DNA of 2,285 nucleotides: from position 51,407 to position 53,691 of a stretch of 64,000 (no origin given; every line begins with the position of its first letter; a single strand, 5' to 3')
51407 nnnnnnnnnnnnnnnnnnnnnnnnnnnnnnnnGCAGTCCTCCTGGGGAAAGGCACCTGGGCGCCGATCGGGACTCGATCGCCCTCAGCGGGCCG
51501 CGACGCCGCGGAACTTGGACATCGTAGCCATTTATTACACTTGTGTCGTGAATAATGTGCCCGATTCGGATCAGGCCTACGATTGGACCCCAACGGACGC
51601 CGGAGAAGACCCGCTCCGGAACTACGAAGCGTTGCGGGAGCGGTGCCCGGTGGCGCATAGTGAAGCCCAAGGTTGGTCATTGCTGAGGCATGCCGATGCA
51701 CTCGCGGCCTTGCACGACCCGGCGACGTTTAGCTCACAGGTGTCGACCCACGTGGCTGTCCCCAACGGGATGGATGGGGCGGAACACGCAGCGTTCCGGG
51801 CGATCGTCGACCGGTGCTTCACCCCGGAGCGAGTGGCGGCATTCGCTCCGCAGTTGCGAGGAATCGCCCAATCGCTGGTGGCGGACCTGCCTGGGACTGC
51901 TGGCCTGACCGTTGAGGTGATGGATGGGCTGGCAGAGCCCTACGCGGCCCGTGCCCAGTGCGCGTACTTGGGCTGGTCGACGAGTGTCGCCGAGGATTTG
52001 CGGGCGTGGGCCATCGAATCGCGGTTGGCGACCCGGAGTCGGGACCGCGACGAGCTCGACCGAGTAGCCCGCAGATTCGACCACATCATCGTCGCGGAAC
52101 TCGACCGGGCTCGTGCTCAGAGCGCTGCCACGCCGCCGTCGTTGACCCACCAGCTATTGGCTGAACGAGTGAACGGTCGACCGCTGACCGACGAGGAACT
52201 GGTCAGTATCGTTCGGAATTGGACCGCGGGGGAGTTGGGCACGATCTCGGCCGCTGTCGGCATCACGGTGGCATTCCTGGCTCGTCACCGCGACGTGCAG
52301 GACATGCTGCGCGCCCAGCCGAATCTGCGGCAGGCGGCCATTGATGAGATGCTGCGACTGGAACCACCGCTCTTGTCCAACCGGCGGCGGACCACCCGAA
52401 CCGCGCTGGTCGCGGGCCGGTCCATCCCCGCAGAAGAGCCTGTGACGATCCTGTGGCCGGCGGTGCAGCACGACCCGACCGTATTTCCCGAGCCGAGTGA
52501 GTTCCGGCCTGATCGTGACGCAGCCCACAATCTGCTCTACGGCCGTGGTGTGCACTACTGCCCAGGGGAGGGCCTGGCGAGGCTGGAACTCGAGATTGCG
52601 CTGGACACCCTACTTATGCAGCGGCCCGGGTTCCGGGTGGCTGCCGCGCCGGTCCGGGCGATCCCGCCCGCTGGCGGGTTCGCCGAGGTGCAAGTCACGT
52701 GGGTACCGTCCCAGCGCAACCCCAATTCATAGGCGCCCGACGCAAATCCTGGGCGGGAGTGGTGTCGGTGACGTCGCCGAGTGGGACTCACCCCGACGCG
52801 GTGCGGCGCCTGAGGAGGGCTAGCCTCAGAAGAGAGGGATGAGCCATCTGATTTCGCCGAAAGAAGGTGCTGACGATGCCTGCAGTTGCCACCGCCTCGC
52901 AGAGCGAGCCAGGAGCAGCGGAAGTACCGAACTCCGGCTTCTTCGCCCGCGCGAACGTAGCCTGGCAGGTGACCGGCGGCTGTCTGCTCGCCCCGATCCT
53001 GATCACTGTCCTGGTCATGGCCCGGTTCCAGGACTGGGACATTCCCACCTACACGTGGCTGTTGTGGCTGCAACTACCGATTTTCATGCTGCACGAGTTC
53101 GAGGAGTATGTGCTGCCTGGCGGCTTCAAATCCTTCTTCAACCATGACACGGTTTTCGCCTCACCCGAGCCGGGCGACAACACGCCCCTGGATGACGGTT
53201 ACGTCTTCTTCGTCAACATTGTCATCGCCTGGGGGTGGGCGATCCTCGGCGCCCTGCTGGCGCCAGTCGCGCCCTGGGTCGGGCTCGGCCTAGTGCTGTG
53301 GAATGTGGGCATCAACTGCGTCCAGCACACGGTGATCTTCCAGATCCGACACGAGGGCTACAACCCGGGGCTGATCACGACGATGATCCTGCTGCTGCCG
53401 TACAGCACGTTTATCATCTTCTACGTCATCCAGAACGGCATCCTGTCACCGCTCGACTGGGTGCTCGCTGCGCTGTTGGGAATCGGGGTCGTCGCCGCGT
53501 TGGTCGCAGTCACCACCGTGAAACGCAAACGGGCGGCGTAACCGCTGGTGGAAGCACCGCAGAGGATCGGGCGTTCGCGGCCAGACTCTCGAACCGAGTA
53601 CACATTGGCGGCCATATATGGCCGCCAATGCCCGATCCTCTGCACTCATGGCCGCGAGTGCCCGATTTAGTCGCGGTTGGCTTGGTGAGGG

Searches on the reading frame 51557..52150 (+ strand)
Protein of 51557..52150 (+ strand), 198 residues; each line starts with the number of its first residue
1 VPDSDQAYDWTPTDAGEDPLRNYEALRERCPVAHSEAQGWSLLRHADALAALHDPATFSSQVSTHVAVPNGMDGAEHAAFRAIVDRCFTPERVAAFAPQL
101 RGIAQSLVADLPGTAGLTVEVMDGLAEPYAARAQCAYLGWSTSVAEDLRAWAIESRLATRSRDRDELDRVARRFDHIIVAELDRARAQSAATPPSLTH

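Call 51: search_protein_families(library=ncbifam, proteins=[window:51557-52150:+], max_evalue=0.00001)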
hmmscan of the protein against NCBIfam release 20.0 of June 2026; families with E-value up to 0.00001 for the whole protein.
window:51557-52150:+ (198 aa): 2 families
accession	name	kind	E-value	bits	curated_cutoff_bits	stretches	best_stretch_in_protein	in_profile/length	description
TIGR04538.1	P450_cycloAA_1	subfamily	1.6e-06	27.2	500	1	17-152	9-150/395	cytochrome P450, cyclodipeptide synthase-associated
TIGR04515.1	P450_rel_GT_act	subfamily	7.1e-06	25.6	343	1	16-155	30-174/386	P450-derived glycosyltransferase activator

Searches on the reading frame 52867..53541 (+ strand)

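Call 28: search_protein_families(library=pfam, proteins=[window:52867-53541:+], max_evalue=0.001)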
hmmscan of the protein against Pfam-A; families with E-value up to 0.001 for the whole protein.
window:52867-53541:+ (224 aa): 1 family
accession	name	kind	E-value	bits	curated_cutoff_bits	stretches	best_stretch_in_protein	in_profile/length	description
PF13787.11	HXXEE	-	3.1e-13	50.9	25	1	67-182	1-113/114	Protein of unknown function with HXXEE motif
